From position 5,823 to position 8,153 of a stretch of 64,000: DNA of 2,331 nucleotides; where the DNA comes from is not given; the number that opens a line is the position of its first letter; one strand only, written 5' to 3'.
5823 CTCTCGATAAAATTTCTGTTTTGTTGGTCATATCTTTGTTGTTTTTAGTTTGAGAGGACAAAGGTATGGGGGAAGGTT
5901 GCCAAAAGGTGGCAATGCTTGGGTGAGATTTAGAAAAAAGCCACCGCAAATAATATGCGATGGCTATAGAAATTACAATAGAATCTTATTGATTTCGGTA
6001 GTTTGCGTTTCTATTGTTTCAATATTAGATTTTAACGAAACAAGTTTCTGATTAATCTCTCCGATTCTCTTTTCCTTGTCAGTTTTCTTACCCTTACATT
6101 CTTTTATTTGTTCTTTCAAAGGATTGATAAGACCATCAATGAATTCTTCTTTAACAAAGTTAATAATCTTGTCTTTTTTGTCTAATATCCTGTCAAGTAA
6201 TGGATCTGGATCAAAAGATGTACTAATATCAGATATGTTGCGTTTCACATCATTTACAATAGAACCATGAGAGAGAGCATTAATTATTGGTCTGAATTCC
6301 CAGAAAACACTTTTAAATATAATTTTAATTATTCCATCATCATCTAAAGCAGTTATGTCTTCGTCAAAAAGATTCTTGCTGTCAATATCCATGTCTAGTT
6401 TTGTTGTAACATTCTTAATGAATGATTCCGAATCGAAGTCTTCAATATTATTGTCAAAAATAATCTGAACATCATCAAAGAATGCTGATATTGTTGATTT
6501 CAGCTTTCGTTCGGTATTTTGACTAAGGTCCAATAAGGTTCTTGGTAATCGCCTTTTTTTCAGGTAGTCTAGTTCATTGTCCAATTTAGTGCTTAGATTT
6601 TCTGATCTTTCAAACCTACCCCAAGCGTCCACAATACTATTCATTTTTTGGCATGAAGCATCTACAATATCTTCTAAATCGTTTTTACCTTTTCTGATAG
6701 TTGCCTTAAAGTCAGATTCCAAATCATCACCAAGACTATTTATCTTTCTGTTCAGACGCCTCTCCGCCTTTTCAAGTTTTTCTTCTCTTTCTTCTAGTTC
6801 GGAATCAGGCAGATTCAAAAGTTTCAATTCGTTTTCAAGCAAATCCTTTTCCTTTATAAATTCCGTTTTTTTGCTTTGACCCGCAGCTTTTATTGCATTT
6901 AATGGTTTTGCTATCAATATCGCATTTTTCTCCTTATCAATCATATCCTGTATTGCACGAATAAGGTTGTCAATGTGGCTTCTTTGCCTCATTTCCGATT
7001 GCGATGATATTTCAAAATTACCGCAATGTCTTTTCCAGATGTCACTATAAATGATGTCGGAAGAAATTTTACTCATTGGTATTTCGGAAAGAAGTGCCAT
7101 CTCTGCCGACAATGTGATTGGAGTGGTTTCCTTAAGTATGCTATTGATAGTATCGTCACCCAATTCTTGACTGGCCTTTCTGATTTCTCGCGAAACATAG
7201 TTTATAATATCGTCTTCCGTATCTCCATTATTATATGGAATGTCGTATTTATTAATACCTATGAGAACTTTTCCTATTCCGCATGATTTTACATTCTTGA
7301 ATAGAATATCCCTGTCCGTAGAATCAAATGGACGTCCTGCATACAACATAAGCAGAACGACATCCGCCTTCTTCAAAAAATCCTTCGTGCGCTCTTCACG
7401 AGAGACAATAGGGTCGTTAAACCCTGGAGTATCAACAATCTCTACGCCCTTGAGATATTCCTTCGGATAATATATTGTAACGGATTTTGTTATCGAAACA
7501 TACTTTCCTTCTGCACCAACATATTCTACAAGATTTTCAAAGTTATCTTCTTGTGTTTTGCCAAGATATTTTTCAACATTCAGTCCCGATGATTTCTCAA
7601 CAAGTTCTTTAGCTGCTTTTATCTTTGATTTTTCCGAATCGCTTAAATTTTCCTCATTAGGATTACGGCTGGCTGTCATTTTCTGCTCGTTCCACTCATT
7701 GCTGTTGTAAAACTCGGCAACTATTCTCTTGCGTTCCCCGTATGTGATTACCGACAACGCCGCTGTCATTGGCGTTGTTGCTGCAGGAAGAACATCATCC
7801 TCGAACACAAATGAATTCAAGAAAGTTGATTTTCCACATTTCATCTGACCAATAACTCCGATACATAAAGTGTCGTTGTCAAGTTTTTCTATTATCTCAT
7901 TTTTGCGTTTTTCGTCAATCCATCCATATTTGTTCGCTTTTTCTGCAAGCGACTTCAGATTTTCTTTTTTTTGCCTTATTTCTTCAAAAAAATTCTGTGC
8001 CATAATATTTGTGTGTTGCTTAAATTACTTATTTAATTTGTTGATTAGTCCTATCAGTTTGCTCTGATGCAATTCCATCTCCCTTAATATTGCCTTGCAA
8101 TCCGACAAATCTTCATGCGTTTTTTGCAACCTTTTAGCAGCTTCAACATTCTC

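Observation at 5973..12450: Five-gene operon with three paralogous dynamin-like GTPases interleaved with membrane-anchored coiled-coil proteins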

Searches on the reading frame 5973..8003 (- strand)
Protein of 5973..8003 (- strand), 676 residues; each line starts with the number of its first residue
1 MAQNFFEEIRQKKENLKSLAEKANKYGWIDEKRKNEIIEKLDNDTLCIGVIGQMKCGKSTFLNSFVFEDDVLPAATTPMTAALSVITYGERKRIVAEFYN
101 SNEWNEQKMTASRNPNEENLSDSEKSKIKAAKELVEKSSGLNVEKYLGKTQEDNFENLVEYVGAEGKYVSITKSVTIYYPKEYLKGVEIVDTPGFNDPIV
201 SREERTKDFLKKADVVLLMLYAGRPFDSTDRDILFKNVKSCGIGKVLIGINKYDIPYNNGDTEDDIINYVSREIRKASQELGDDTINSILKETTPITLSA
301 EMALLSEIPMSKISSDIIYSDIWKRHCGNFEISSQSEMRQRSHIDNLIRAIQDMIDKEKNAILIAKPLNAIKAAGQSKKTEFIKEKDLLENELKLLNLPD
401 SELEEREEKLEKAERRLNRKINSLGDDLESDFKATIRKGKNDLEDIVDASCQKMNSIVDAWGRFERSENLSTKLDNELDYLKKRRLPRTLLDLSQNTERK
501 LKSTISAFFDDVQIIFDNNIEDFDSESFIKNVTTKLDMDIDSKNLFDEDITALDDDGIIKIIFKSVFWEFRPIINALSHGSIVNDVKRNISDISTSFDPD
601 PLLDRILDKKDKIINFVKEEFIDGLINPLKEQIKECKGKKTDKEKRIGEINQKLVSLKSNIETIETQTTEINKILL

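Call 6: search_protein_families(library=pfam, proteins=[window:5973-8003:-], max_evalue=0.1)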
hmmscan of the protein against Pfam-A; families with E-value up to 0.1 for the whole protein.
window:5973-8003:- (676 aa): 4 families
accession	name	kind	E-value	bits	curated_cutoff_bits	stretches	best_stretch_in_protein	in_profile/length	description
PF00350.29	Dynamin_N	-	2.5e-22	80.1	27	1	48-243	1-159/168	Dynamin family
PF01926.29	MMR_HSR1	-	8.7e-07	29.5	21.9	1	142-234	25-97/113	50S ribosome-binding GTPase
PF09547.16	SpoIVA_ATPase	-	0.0094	15.8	26.6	1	41-76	13-47/237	Stage IV sporulation protein A, ATPase domain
PF04548.22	AIG1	-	0.017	14.9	27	0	167-232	31-102/212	AIG1 family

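Call 7: search_protein_families(library=padloc, proteins=[window:5973-8003:-], max_evalue=0.1)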
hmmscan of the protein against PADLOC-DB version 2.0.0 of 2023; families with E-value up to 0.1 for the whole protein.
window:5973-8003:- (676 aa): 1 family
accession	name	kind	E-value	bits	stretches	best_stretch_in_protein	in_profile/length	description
PDLC03839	LeoA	-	5.7e-18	63.3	1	172-524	94-400/559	-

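Call 19: search_protein_families(library=ncbifam, proteins=[window:5973-8003:-], max_evalue=0.01)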
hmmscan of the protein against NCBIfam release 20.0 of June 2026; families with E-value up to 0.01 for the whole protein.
window:5973-8003:- (676 aa): 6 families
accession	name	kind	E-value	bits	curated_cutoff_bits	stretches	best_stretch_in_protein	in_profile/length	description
NF052648.1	DynmDynABac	equivalog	4.2e-12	44.7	1600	1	15-276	578-860/1187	dynamin GTPase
TIGR03594.1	GTPase_EngA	equivalog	1.7e-07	30.6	306.7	0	204-276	249-318/432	ribosome biogenesis GTPase Der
TIGR03918.1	GTP_HydF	equivalog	3.9e-06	26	325.55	1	187-274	58-146/392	[FeFe] hydrogenase H-cluster maturation GTPase HydF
NF007368.0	PRK09866.1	equivalog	5.9e-06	24.9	1146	1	36-87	60-110/742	clamp-binding protein CrfC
TIGR00231.1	small_GTP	domain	1.4e-05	24.9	42.5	0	47-69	5-27/164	GTP-binding protein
NF000908.1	PRK00089.1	equivalog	0.00024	20.5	237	0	189-276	55-147/291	GTPase Era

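Call 22: search_solved_structures(query=window:5973-8003:-, max_evalue=0.01)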
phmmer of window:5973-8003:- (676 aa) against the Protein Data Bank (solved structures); distinct sequences matched with E-value up to 0.01: 2.
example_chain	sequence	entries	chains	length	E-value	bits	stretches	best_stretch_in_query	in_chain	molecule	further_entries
5owv_A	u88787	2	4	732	8.3e-18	67.9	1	31-287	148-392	GTP-binding protein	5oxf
2j68_A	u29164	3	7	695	1.8e-12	50.2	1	44-101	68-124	BACTERIAL DYNAMIN-LIKE PROTEIN | DYNAMIN FAMILY PROTEIN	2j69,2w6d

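Call 36: search_dna_similar(query=window:5973-8003:-, collection=phages, mode=protein, max_evalue=0.001, max_rows=15)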
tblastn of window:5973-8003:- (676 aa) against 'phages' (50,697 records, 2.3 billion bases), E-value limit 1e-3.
Records with a match: 2; places in all: 3; records where one place covers at least 80% of the query: 0.
Best place of each record, by identity: <60% 2.
By first word of the organism name: Bacteriophage 1; Staphylococcus 1.
By host as written in the record: - 1; Staphylococcus aureus 1.
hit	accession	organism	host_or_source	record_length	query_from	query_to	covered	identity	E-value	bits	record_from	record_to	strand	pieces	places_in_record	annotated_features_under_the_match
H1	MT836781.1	Bacteriophage sp.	human fecal samples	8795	32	285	38%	24.2%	3e-4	50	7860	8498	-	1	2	record has no annotation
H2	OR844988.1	Staphylococcus phage SA 1306 Kay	Staphylococcus aureus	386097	35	277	36%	24.0%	1e-5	55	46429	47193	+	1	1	record has no annotation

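Call 37: search_dna_similar(query=window:5973-8003:-, collection=plasmids, mode=protein, max_evalue=0.001, max_rows=20)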
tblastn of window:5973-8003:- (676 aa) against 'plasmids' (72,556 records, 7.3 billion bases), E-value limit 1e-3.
Records with a match: 24; places in all: 30; records where one place covers at least 80% of the query: 0.
Best place of each record, by identity: <60% 24.
By first word of the organism name: Escherichia 10; Ruegeria 5; Pseudomonas 2; Calditerrivibrio 1; Photobacterium 1; Rhodobacter 1; Moraxella 1; Staphylococcus 1; Candidatus 1; Bacillus 1.
By predicted mobility (MOB-suite, as given by PLSDB): non-mobilizable 20; conjugative 4.
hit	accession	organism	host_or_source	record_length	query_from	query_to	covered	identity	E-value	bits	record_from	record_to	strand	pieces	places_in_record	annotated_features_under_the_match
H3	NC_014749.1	Calditerrivibrio nitroreducens DSM 19672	terrestrial hot spring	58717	42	293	37%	33.9%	5e-26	122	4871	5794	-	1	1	dynamin family protein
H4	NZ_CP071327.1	Photobacterium ganghwense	cell culture,Seashore sediment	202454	34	281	37%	33.5%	2e-32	142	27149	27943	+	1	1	dynamin family protein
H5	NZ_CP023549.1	Rhodobacter sp. CZR27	cell culture,paddy soil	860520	35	277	36%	30.3%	4e-11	74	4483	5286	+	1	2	dynamin family protein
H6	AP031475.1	Moraxella osloensis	-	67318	46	243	29%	34.0%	8e-27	124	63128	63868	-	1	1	dynamin family protein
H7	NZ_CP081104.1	Ruegeria conchae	-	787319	30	264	35%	27.6%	7e-12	77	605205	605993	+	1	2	dynamin family protein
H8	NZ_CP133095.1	Pseudomonas aeruginosa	Homo sapiens,pus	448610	42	254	32%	30.1%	4e-20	103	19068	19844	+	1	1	dynamin family protein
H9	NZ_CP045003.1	Pseudomonas aeruginosa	Homo sapiens,single cell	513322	42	254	32%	30.1%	4e-20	103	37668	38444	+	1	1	dynamin family protein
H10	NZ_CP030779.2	Escherichia albertii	-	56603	46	255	31%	30.0%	1e-17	95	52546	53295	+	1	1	dynamin family protein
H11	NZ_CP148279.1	Escherichia coli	-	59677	46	255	31%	30.0%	1e-17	95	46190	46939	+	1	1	dynamin family protein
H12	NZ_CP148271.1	Escherichia coli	-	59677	46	255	31%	30.0%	1e-17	95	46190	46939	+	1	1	dynamin family protein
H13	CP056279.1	Escherichia coli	culture,Wastewater effluent sample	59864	46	255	31%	30.0%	1e-17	95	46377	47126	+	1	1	dynamin family protein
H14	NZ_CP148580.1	Escherichia coli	Homo sapiens,single cell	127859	46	255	31%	30.0%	1e-17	95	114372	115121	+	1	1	dynamin family protein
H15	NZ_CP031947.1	Ruegeria sp. AD91A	-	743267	30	254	33%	27.0%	2e-12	79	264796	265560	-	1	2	dynamin family protein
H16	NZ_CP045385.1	Ruegeria sp. THAF33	pure culture,Surface of a polyethylene ...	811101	30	254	33%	27.0%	4e-12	78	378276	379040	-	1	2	dynamin family protein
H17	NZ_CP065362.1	Ruegeria sp. SCSIO 43209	Galaxea fascicularis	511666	30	254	33%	26.4%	2e-11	76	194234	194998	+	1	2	dynamin family protein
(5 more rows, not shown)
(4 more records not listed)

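Call 42: find_homologous_proteins(query=window:5973-8003:-, max_evalue=0.00001)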
Query window:5973-8003:- (676 aa): 3206 proteins with E <= 0.00001 among 8000 candidates; the best 120 are listed.
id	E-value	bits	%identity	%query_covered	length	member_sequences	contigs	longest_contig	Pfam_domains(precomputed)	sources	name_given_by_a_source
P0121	0.0e+0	1464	100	100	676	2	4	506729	PF01926.30,PF00350.30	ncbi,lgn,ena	-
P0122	0.0e+0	1341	92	100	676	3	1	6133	PF01926.30,PF00350.30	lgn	-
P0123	0.0e+0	1311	90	100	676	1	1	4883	PF01926.30,PF00350.30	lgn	-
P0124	0.0e+0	1265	87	100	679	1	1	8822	PF00350.30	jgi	-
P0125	0.0e+0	1263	87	100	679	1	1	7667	PF00350.30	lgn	-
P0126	0.0e+0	1263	87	100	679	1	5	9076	PF00350.30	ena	-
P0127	0.0e+0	1256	87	100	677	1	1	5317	PF00350.30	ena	-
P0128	0.0e+0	1251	94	92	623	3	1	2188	PF00350.30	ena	-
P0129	0.0e+0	1248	86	100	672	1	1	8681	PF01926.30,PF00350.30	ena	-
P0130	0.0e+0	1153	80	100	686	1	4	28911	PF01926.30,PF00350.30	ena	-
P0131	1.9e-265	901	63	100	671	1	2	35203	PF01926.30,PF00350.30,PF00009.34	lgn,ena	-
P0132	5.2e-237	807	59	99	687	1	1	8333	PF01926.30,PF00350.30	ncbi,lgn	-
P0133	4.0e-236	804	58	100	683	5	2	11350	PF01926.30,PF00350.30,PF00009.34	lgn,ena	-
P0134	6.9e-235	800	58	100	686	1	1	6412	PF01926.30,PF00350.30,PF00009.34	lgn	-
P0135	9.5e-235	799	58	99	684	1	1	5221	PF01926.30,PF00350.30,PF00009.34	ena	-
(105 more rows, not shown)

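Call 51: predict_structure(alignment_id=A2)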
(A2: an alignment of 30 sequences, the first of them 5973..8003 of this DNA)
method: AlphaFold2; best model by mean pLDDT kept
length: 676 residues; sequences in the alignment: 30
mean_pLDDT: 72.7   pTM: 0.49
mean pLDDT of the five models: 72.7, 68.7, 67.1, 65.9, 65.0
residues with pLDDT >= 90: 22; 70-90: 423; 50-70: 161; < 50: 70
segments of 3 or more residues with pLDDT < 50: 1-3, 71-81, 163-166, 194-200, 241-243, 255-258, 310-314, 541-543, 548-577
pLDDT, mean of each block of 10 residues (from residue 1): 54 81 84 78 75 67 66 41 71 82 84 79 69 75 78 68 53 76 78 49 60 76 64 60 67 56 78 75 61 77 59 56 66 73 83 79 70 77 81 78 83 90 91 90 89 88 73 77 70 83 88 86 78 74 47 39 38 47 80 81 82 86 85 75 78 86 84 69
secondary structure, 60 per line:
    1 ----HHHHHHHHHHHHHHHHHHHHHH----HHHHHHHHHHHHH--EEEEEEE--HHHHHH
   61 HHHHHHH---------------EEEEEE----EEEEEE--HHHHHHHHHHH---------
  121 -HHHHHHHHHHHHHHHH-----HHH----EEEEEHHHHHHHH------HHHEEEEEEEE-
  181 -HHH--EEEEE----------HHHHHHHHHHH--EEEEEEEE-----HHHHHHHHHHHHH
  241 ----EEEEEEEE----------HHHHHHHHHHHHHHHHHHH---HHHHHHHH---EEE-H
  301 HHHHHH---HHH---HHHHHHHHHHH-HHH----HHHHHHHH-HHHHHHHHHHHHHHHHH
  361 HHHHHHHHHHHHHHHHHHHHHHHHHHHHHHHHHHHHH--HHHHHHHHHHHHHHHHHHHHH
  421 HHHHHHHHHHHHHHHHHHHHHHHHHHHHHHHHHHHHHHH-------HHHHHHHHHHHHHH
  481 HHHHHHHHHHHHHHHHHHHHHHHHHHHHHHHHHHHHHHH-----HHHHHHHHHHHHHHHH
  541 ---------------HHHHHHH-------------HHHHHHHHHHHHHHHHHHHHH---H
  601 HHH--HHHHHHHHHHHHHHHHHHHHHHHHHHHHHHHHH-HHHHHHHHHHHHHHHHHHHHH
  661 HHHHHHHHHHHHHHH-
elements in order (helices of 4 or more, strands of 3 or more residues): H5-26 H31-43 E46-52 H55-67 E83-88 E93-98 H101-111 H122-137 E150-154 H155-162 E172-179 E187-191 H202-212 E215-222 H228-240 E245-252 H263-281 H285-292 E296-298 H300-306 H316-326 H335-342 H344-397 H400-459 H467-519 H525-540 H556-562 H576-596 H600-603 H606-638 H640-675

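Call 55: fold_search(model_id=the predicted structure, library=pdb)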
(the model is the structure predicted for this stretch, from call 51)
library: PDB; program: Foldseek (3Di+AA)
matches with E <= 10: 813; with E <= 0.001: 36
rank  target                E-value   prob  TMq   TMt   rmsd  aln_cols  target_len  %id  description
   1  2j69_A                4.0e-13  1.00  0.40  0.40  11.8       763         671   14  Bacterial dynamin-like protein BDLP (released 2006-12-04)
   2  2j68                  2.1e-12  1.00  0.37  0.36  15.1       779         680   13  Bacterial dynamin-like protein BDLP, GDP bound (released 2006-12-04)
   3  7zw6_A                1.1e-11  1.00  0.39  0.34  42.6       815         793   13  Oligomeric structure of SynDLP (released 2023-04-19)
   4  6j72                  2.0e-11  1.00  0.31  0.36  15.1       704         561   12  Crystal structure of IniA from Mycobacterium smegmatis with GTP bound (released 2019-09-11)
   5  5oxf_A                2.4e-11  1.00  0.39  0.38  47.8       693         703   17  An oligomerised bacterial dynamin pair provides a mechanism for the long range sensing and tethering of membranes (released 2018-09-05)
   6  6j73_B                1.2e-10  1.00  0.33  0.38  18.4       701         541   13  Crystal structure of IniA from Mycobacterium smegmatis (released 2019-09-11)
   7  5owv_A                1.3e-10  1.00  0.39  0.38  47.7       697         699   17  An oligomerised bacterial dynamin pair provides a mechanism for the long-range sensing and tethering of membranes (released 2018-09-05)
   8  6j73_A                1.3e-10  1.00  0.31  0.36  13.8       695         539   12  Crystal structure of IniA from Mycobacterium smegmatis (released 2019-09-11)
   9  9em7_A                1.4e-10  1.00  0.36  0.31  43.8       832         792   12  Oligomeric structure of SynDLP in presence of GTP (released 2024-09-11)
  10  5owv_B                1.5e-10  1.00  0.38  0.43  34.6       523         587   19  An oligomerised bacterial dynamin pair provides a mechanism for the long-range sensing and tethering of membranes (released 2018-09-05)
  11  5oxf_B                1.9e-10  1.00  0.39  0.43  34.7       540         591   18  An oligomerised bacterial dynamin pair provides a mechanism for the long range sensing and tethering of membranes (released 2018-09-05)
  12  5oxf_C                1.0e-08  1.00  0.26  0.29  37.9       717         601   14  An oligomerised bacterial dynamin pair provides a mechanism for the long range sensing and tethering of membranes (released 2018-09-05)
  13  9em9_A                4.4e-07  1.00  0.37  0.47   8.8       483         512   14  Structure of SynDLP MGD with GMPPNP (released 2024-09-11)
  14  5go4                  4.1e-06  1.00  0.28  0.42  11.8       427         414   13  Truncated mitofusin-1, nucleotide-free (released 2017-01-25)
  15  6jfk                  7.2e-06  1.00  0.27  0.40  23.7       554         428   10  GDP bound Mitofusin2 (MFN2) (released 2019-11-13)
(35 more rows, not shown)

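Call 65: get_annotated_region(hit=H11, flank=6000)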
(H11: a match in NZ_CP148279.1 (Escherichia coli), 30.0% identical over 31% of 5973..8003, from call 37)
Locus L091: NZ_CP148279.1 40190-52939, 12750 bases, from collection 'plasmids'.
description: Escherichia coli strain Z1323PEC0011 plasmid pZ1323PEC0011-3, complete sequence
organism: Escherichia coli (NCBI taxid 562)
taxonomy: Bacteria; Pseudomonadota; Gammaproteobacteria; Enterobacterales; Enterobacteriaceae; Escherichia; Escherichia coli
host: -; source: -; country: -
typing (MOB-suite, as given by PLSDB): non-mobilizable; replicon IncFIA,IncFIB,rep_cluster_2232
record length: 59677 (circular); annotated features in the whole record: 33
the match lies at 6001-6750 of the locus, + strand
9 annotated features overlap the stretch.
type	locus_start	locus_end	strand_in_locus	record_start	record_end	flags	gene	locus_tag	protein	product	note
CDS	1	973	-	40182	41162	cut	-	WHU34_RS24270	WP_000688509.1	plasmid segregation protein ParM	GO:0030541 - plasmid partitioning [Evidence IEA]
CDS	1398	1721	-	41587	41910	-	-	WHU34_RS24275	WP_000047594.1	hypothetical protein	-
CDS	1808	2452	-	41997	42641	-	-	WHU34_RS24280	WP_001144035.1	ParA family protein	-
CDS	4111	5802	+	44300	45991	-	-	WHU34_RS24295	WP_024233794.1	dynamin family protein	-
CDS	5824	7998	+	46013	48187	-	-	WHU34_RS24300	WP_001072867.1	dynamin family protein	-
CDS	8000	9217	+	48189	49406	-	-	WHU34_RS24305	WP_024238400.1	dynamin family protein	-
CDS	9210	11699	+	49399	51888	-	-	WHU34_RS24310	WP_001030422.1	CFI-box-CTERM domain-containing protein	-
CDS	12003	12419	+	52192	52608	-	-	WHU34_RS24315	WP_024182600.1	hypothetical protein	-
CDS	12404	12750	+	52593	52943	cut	-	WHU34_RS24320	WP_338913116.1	hypothetical protein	-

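Call 66: get_annotated_region(hit=H4, flank=6000)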
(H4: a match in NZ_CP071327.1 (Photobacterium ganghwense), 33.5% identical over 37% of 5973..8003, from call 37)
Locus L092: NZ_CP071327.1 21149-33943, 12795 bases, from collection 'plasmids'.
description: Photobacterium ganghwense strain C2.2 plasmid pPGC22, complete sequence
organism: Photobacterium ganghwense (NCBI taxid 320778)
taxonomy: Bacteria; Pseudomonadota; Gammaproteobacteria; Vibrionales; Vibrionaceae; Photobacterium; Photobacterium ganghwense
host: -; source: cell culture,Seashore sediment; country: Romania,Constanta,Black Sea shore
typing (MOB-suite, as given by PLSDB): non-mobilizable
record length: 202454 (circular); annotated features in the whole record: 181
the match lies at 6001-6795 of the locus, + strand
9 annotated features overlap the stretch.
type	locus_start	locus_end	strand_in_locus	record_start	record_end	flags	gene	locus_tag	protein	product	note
CDS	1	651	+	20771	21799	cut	-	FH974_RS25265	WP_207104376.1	TraU family protein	-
CDS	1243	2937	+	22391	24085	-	-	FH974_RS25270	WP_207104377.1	dynamin family protein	-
CDS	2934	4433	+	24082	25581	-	-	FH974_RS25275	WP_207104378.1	dynamin family protein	-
CDS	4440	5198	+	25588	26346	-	-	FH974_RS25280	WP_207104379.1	hypothetical protein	-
CDS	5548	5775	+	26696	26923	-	-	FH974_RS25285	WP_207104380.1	hypothetical protein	-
CDS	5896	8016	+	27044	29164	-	-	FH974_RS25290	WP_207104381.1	dynamin family protein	-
CDS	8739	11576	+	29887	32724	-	traN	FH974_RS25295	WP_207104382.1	conjugal transfer protein TraN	-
CDS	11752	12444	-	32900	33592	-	-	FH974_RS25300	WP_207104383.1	hypothetical protein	-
CDS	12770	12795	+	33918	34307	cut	-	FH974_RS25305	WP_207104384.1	hypothetical protein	-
